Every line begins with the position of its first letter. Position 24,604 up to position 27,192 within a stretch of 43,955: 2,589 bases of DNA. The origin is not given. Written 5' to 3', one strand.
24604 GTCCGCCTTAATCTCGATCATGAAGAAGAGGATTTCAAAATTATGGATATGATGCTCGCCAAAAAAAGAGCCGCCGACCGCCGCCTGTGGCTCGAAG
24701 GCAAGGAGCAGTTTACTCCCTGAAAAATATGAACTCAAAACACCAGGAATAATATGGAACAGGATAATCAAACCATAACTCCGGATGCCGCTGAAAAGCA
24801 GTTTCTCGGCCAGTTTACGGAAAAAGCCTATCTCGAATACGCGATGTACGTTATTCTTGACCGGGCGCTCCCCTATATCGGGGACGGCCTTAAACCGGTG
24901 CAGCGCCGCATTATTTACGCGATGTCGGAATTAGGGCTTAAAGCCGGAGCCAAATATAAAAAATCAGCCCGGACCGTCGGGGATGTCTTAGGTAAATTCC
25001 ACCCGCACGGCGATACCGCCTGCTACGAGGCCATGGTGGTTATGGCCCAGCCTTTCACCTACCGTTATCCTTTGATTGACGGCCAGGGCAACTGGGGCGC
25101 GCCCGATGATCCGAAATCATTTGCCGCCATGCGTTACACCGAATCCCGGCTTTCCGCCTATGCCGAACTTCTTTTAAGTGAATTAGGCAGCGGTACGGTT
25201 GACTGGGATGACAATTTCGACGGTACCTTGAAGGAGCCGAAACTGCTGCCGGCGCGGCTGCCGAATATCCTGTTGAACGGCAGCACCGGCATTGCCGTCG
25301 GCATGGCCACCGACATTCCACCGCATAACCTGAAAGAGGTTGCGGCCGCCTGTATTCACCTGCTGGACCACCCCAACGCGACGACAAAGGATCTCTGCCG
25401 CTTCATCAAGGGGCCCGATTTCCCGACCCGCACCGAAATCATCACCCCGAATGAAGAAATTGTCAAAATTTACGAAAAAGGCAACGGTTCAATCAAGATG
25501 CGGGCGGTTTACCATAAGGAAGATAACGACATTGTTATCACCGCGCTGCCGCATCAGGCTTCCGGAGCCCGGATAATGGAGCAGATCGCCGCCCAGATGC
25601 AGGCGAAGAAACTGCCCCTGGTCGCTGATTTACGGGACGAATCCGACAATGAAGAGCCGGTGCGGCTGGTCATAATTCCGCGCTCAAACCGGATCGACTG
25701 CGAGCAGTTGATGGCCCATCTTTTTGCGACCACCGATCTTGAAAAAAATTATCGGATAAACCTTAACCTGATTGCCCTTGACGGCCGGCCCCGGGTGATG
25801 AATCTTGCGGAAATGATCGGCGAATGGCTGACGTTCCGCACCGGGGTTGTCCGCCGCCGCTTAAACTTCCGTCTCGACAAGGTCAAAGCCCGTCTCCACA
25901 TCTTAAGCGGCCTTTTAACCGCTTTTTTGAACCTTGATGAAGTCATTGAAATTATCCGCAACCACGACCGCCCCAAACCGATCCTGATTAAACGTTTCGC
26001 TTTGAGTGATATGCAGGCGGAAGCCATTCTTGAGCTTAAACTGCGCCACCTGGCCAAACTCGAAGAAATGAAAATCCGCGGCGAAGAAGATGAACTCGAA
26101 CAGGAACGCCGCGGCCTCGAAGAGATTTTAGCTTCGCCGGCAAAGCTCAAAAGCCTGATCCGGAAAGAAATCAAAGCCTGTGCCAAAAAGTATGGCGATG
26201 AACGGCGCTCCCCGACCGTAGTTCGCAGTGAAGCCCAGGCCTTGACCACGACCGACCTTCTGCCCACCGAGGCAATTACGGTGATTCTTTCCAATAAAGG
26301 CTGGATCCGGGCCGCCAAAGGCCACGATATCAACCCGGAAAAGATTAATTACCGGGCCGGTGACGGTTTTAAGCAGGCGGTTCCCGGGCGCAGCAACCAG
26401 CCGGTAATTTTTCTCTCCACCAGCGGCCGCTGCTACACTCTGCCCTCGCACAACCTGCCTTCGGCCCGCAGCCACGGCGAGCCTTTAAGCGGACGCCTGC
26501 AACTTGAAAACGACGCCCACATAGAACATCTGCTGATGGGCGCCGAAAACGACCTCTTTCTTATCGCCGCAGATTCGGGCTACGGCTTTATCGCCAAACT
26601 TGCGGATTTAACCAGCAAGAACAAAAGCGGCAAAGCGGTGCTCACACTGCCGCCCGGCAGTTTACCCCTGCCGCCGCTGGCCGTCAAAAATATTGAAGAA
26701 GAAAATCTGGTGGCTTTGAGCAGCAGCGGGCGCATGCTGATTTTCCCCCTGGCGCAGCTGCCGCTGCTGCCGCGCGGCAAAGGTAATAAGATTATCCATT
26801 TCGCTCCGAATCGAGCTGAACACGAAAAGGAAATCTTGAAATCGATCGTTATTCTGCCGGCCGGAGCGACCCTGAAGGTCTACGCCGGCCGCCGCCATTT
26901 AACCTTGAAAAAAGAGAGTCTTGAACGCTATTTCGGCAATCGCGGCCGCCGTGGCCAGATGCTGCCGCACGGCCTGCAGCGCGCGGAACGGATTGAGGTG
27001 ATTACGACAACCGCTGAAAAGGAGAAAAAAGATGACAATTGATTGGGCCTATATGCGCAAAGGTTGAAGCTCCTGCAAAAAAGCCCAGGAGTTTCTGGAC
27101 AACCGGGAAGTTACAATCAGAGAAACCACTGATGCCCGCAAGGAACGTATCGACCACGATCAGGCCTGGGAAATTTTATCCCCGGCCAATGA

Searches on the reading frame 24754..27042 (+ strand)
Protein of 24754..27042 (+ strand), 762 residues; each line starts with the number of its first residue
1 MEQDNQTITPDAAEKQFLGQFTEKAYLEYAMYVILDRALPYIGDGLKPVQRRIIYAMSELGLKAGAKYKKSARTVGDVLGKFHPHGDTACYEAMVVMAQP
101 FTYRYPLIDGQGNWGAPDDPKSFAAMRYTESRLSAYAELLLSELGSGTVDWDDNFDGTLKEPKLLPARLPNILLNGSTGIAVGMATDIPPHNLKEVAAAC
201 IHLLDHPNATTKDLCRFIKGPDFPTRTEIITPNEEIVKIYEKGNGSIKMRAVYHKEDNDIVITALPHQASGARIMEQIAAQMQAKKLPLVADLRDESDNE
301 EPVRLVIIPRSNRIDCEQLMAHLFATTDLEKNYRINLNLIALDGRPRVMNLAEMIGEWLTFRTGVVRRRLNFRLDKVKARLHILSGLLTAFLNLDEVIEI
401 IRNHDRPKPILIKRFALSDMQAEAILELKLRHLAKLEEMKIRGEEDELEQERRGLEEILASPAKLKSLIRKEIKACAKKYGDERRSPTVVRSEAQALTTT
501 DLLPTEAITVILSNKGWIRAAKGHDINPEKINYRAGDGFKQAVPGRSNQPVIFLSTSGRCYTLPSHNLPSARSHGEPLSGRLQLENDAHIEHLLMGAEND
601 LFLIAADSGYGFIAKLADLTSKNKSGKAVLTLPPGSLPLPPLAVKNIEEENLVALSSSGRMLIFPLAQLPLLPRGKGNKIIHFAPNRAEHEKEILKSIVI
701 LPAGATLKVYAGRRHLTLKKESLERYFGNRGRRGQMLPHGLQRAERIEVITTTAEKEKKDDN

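Call 49: find_homologous_proteins(query=window:24754-27042:+, max_evalue=1e-50)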
Query window:24754-27042:+ (762 aa): 8000 proteins with E <= 1e-50 among 8000 candidates; the best 120 are listed.
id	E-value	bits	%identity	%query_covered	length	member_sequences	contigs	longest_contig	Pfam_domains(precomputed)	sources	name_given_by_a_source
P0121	0.0e+0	1717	100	100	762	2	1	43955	PF00521.27,PF03989.19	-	-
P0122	0.0e+0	1611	93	100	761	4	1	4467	PF00521.27,PF03989.19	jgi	-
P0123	0.0e+0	1597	92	100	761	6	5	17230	PF00521.27,PF03989.19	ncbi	-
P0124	0.0e+0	1573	91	100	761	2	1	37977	PF00521.27,PF03989.19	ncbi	-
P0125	0.0e+0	1530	88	100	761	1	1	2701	PF00521.27,PF03989.19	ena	-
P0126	0.0e+0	1484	87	98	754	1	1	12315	PF00521.27,PF03989.19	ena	-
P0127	0.0e+0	1470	85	100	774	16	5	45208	PF00521.27,PF03989.19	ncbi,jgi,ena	-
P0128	0.0e+0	1469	86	98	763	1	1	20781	PF00521.27,PF03989.19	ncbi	-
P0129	0.0e+0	1449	85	98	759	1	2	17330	PF00521.27,PF03989.19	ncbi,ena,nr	ncbi:DNA topoisomerase IV subunit A [bacterium]|nr:DNA topoisomerase IV subunit A [bacterium]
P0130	0.0e+0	1438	92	90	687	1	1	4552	PF00521.27,PF03989.19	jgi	-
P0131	0.0e+0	1428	83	98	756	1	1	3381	PF00521.27,PF03989.19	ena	-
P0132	0.0e+0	1422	82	98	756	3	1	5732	PF00521.27,PF03989.19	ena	-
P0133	0.0e+0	1415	83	98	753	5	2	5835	PF00521.27,PF03989.19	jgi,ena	-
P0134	0.0e+0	1411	83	98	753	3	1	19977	PF00521.27,PF03989.19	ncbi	-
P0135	0.0e+0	1411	83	98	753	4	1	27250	PF00521.27,PF03989.19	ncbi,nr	ncbi:MAG: DNA topoisomerase IV subunit A [Deltaproteobacteria bacterium]|nr:DNA topoisomerase IV sub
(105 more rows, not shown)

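Call 50: find_encoding_contigs(protein=P0124, flank=10000, max_places=3)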
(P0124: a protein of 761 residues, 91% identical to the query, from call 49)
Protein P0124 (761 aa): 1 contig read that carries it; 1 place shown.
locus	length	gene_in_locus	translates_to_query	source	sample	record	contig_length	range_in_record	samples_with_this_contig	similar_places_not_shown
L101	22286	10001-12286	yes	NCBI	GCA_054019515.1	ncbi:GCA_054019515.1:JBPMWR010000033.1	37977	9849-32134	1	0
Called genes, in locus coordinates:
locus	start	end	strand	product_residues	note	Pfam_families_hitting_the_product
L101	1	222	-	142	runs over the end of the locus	PF00582:Usp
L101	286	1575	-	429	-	PF06808:DctM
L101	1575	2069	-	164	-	PF04290:DctQ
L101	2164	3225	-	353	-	PF03480:DctP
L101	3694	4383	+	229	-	PF14334:DUF4390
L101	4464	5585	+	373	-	PF19312:NtrY_N, PF00672:HAMP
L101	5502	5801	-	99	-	-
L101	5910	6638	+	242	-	PF00512:HisKA, PF02518:HATPase_c, PF14501:HATPase_c_5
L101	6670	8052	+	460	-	PF00072:Response_reg, PF00158:Sigma54_activat, PF14532:Sigma54_activ_2, PF00004:AAA (weak), PF07728:AAA_5 (weak), PF25601:AAA_lid_14, PF02954:HTH_8 (weak)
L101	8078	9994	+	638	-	PF02518:HATPase_c, PF00204:DNA_gyraseB, PF01751:Toprim, PF00986:DNA_gyraseB_C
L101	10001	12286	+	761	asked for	PF00521:DNA_topoisoIV, PF03989:DNA_gyraseA_C (faint)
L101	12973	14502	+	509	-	PF05833:NFACT_N, PF05670:NFACT-R_1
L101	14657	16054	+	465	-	PF01565:FAD_binding_4, PF02913:FAD-oxidase_C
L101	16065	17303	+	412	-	PF13183:Fer4_8, PF13534:Fer4_17 (weak), PF02754:CCG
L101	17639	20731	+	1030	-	PF13426:PAS_9 (weak), PF00512:HisKA, PF02518:HATPase_c, PF23198:PDE8A_N (weak), PF00072:Response_reg, PF01627:Hpt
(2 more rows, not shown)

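Call 51: find_encoding_contigs(protein=P0123, flank=10000, max_places=5)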
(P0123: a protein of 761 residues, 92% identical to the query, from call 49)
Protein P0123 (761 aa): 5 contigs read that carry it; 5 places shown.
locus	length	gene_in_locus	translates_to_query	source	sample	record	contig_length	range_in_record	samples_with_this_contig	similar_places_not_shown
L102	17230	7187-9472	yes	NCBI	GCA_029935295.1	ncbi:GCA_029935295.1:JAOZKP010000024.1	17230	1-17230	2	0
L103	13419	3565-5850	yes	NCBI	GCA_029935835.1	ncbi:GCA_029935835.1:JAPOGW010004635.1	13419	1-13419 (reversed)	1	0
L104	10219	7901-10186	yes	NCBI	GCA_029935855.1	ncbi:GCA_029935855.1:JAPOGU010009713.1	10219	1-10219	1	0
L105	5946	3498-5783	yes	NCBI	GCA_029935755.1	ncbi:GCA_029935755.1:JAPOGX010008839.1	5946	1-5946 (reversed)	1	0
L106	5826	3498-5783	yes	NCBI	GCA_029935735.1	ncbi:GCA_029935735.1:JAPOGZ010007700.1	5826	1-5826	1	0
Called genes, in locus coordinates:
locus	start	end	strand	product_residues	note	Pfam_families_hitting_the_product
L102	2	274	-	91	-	?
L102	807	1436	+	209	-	PF14334:DUF4390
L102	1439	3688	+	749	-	PF19312:NtrY_N, PF00672:HAMP, PF00989:PAS, PF08448:PAS_4, PF13426:PAS_9, PF00512:HisKA, PF02518:HATPase_c, PF14501:HATPase_c_5, +1 more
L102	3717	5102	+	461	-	PF00072:Response_reg, PF00158:Sigma54_activat, PF14532:Sigma54_activ_2, PF00004:AAA (weak), PF07728:AAA_5 (weak), PF25601:AAA_lid_14, PF02954:HTH_8 (weak)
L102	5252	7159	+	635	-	PF02518:HATPase_c, PF00204:DNA_gyraseB, PF01751:Toprim, PF00986:DNA_gyraseB_C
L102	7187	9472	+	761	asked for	PF00521:DNA_topoisoIV, PF03989:DNA_gyraseA_C (faint)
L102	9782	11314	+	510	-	PF05833:NFACT_N, PF05670:NFACT-R_1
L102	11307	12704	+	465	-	PF01565:FAD_binding_4, PF02913:FAD-oxidase_C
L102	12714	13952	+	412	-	PF13183:Fer4_8, PF13534:Fer4_17 (weak), PF02754:CCG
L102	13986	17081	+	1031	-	PF00512:HisKA, PF02518:HATPase_c, PF00072:Response_reg, PF01627:Hpt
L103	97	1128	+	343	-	-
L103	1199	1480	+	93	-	PF02954:HTH_8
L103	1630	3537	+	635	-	PF02518:HATPase_c, PF00204:DNA_gyraseB, PF01751:Toprim, PF00986:DNA_gyraseB_C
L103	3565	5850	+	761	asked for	PF00521:DNA_topoisoIV, PF03989:DNA_gyraseA_C (faint)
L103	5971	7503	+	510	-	PF05833:NFACT_N, PF05670:NFACT-R_1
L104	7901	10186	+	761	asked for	PF00521:DNA_topoisoIV, PF03989:DNA_gyraseA_C (faint)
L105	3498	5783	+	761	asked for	PF00521:DNA_topoisoIV, PF03989:DNA_gyraseA_C (faint)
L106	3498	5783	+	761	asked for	PF00521:DNA_topoisoIV, PF03989:DNA_gyraseA_C (faint)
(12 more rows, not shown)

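Call 55: find_encoding_contigs(protein=P0127, flank=10000, max_places=5)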
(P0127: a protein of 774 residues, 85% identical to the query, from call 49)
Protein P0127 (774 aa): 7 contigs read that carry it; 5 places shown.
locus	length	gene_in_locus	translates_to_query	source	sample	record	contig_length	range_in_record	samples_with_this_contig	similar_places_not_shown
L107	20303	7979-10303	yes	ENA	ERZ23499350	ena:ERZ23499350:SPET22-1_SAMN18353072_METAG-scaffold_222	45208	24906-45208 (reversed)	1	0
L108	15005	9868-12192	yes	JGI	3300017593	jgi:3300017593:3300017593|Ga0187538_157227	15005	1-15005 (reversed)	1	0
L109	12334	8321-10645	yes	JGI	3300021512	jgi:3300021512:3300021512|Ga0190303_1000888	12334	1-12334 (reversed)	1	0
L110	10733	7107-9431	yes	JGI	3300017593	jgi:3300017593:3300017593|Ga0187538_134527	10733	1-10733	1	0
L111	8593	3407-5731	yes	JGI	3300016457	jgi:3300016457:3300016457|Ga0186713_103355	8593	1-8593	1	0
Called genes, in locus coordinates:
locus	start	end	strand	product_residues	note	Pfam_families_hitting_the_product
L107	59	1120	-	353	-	PF03480:DctP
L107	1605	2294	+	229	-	PF14334:DUF4390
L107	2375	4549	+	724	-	PF19312:NtrY_N (weak), PF00672:HAMP, PF00989:PAS, PF08448:PAS_4, PF13426:PAS_9, PF00512:HisKA, PF02518:HATPase_c, PF14501:HATPase_c_5, +1 more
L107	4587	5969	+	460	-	PF00004:AAA (faint), PF00072:Response_reg, PF00158:Sigma54_activat, PF14532:Sigma54_activ_2, PF07728:AAA_5 (weak), PF25601:AAA_lid_14, PF02954:HTH_8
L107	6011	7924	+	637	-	PF02518:HATPase_c, PF00204:DNA_gyraseB, PF01751:Toprim, PF00986:DNA_gyraseB_C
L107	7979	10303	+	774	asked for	PF00521:DNA_topoisoIV, PF03989:DNA_gyraseA_C (faint)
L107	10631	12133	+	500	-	PF05833:NFACT_N, PF05670:NFACT-R_1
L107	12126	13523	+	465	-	PF01565:FAD_binding_4, PF02913:FAD-oxidase_C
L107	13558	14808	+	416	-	PF13183:Fer4_8, PF13534:Fer4_17 (weak), PF02754:CCG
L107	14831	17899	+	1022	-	PF00512:HisKA, PF02518:HATPase_c, PF00072:Response_reg, PF01627:Hpt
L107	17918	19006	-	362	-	PF01264:Chorismate_synt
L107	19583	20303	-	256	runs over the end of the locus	PF02463:SMC_N (weak), PF00005:ABC_tran, PF13304:AAA_21 (weak)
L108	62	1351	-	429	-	PF06808:DctM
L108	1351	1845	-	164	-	PF04290:DctQ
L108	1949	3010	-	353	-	PF03480:DctP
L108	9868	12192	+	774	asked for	PF00521:DNA_topoisoIV, PF03989:DNA_gyraseA_C (faint)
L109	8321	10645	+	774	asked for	PF00521:DNA_topoisoIV, PF03989:DNA_gyraseA_C (faint)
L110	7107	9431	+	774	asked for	PF00521:DNA_topoisoIV, PF03989:DNA_gyraseA_C (faint)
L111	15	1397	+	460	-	PF00004:AAA (faint), PF00072:Response_reg, PF00158:Sigma54_activat, PF14532:Sigma54_activ_2, PF07728:AAA_5 (weak), PF25601:AAA_lid_14, PF02954:HTH_8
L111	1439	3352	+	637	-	PF02518:HATPase_c, PF00204:DNA_gyraseB, PF01751:Toprim, PF00986:DNA_gyraseB_C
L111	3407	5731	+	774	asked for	PF00521:DNA_topoisoIV, PF03989:DNA_gyraseA_C (faint)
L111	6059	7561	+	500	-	PF05833:NFACT_N, PF05670:NFACT-R_1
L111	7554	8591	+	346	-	?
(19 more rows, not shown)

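Call 56: find_encoding_contigs(protein=P0128, flank=10000, max_places=3)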
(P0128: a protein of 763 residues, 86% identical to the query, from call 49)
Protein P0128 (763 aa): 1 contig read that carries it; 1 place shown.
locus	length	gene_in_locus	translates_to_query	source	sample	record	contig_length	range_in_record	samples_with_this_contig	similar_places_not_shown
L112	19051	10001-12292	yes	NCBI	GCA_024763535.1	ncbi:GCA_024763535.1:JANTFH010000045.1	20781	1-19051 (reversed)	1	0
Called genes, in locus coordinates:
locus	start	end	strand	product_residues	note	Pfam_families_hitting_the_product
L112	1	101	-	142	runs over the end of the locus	PF00582:Usp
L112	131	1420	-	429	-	PF06808:DctM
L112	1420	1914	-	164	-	PF04290:DctQ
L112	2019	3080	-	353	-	PF03480:DctP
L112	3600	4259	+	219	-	PF14334:DUF4390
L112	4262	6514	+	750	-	PF19312:NtrY_N (weak), PF00672:HAMP, PF00989:PAS, PF08448:PAS_4, PF13426:PAS_9, PF00512:HisKA, PF02518:HATPase_c, PF14501:HATPase_c_5, +1 more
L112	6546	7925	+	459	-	PF00072:Response_reg, PF00158:Sigma54_activat, PF14532:Sigma54_activ_2, PF00004:AAA (weak), PF07728:AAA_5 (weak), PF25601:AAA_lid_14, PF02954:HTH_8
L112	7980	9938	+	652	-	PF02518:HATPase_c, PF00204:DNA_gyraseB, PF01751:Toprim, PF00986:DNA_gyraseB_C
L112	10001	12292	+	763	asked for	PF00521:DNA_topoisoIV, PF03989:DNA_gyraseA_C (faint)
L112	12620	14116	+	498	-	PF05833:NFACT_N, PF05670:NFACT-R_1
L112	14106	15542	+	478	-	PF01565:FAD_binding_4, PF02913:FAD-oxidase_C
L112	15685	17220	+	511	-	PF00501:AMP-binding, PF13193:AMP-binding_C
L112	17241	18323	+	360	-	PF06050:HGD-D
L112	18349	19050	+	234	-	?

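Call 83: find_encoding_contigs(protein=P0129, flank=10000, max_places=3)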
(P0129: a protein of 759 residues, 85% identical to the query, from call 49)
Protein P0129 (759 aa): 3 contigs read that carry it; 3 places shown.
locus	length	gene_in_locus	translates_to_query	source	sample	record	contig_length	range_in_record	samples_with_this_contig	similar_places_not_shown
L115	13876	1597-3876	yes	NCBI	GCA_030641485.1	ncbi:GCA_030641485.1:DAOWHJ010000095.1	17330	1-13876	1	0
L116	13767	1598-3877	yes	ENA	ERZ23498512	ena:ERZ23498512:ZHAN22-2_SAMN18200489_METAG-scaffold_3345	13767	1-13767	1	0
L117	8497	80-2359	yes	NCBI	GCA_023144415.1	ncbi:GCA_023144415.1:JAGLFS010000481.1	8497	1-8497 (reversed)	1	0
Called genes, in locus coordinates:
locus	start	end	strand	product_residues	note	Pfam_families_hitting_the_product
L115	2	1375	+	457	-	PF00204:DNA_gyraseB, PF01751:Toprim, PF00986:DNA_gyraseB_C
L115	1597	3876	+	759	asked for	PF00521:DNA_topoisoIV, PF03989:DNA_gyraseA_C (faint)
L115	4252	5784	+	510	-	PF05833:NFACT_N, PF05670:NFACT-R_1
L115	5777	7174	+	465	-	PF01565:FAD_binding_4, PF02913:FAD-oxidase_C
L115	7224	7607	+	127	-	PF00072:Response_reg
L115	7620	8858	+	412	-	PF13183:Fer4_8, PF13534:Fer4_17 (weak), PF02754:CCG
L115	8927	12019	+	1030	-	PF00512:HisKA, PF02518:HATPase_c, PF00072:Response_reg, PF01627:Hpt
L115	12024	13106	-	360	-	PF01264:Chorismate_synt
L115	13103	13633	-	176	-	PF01202:SKI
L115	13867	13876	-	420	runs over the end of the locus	PF00275:EPSP_synthase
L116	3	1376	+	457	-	PF00204:DNA_gyraseB, PF01751:Toprim, PF00986:DNA_gyraseB_C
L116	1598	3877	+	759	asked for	PF00521:DNA_topoisoIV, PF03989:DNA_gyraseA_C (faint)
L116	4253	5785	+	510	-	PF05833:NFACT_N, PF05670:NFACT-R_1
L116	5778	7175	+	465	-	PF01565:FAD_binding_4, PF02913:FAD-oxidase_C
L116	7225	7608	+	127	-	PF00072:Response_reg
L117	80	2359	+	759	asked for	PF00521:DNA_topoisoIV, PF03989:DNA_gyraseA_C (faint)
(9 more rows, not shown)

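Call 84: find_encoding_contigs(protein=P0126, flank=10000, max_places=3)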
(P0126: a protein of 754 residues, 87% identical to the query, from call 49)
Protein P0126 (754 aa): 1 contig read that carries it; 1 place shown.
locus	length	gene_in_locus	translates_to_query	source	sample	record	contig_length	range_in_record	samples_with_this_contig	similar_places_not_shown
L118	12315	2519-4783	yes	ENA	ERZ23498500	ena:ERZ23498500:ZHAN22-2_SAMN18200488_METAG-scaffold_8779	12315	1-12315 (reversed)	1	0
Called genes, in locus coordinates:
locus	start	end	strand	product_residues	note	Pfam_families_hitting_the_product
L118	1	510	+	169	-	?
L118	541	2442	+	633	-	PF02518:HATPase_c, PF00204:DNA_gyraseB, PF01751:Toprim, PF00986:DNA_gyraseB_C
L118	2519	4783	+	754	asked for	PF00521:DNA_topoisoIV, PF03989:DNA_gyraseA_C (faint)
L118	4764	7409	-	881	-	PF00690:Cation_ATPase_N, PF00122:E1-E2_ATPase, PF00702:Hydrolase, PF13246:Cation_ATPase, PF08282:Hydrolase_3 (weak), PF00689:Cation_ATPase_C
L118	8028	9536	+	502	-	PF05833:NFACT_N, PF05670:NFACT-R_1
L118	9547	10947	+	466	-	PF01565:FAD_binding_4, PF02913:FAD-oxidase_C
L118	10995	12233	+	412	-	PF13183:Fer4_8, PF13534:Fer4_17 (weak), PF02754:CCG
